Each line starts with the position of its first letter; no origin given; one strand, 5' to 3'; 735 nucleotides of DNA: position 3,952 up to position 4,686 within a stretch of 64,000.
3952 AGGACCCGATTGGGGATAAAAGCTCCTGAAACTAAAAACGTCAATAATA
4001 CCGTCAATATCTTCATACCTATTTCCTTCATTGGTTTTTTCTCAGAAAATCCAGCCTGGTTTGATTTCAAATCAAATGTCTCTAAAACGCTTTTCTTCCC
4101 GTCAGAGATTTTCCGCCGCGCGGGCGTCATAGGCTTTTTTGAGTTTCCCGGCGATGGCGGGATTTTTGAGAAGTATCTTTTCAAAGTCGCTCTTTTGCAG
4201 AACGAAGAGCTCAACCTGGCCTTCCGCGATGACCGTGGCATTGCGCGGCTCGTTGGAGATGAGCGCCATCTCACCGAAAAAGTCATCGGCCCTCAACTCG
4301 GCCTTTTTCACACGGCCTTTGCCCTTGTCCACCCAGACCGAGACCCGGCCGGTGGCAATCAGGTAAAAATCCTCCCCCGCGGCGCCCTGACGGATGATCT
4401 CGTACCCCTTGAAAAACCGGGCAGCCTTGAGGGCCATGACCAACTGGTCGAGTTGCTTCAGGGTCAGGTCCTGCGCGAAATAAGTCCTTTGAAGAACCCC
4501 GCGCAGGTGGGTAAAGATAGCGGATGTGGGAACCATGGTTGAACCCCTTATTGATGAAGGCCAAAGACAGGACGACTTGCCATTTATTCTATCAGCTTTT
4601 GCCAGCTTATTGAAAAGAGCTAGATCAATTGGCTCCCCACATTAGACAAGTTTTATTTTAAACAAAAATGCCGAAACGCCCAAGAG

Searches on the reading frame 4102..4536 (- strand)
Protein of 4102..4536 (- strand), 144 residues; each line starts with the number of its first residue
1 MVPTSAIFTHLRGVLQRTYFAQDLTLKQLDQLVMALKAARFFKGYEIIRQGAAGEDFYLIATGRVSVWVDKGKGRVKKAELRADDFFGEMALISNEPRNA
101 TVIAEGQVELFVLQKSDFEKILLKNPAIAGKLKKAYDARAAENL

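Call 55: search_protein_families(library=pfam, proteins=[window:4102-4536:-], max_evalue=0.001)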
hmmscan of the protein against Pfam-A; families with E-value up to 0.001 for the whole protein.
window:4102-4536:- (144 aa): 1 family
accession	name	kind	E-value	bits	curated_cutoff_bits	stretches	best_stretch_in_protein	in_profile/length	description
PF00027.35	cNMP_binding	-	1.3e-20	73.6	27.5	1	42-124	5-88/89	Cyclic nucleotide-binding domain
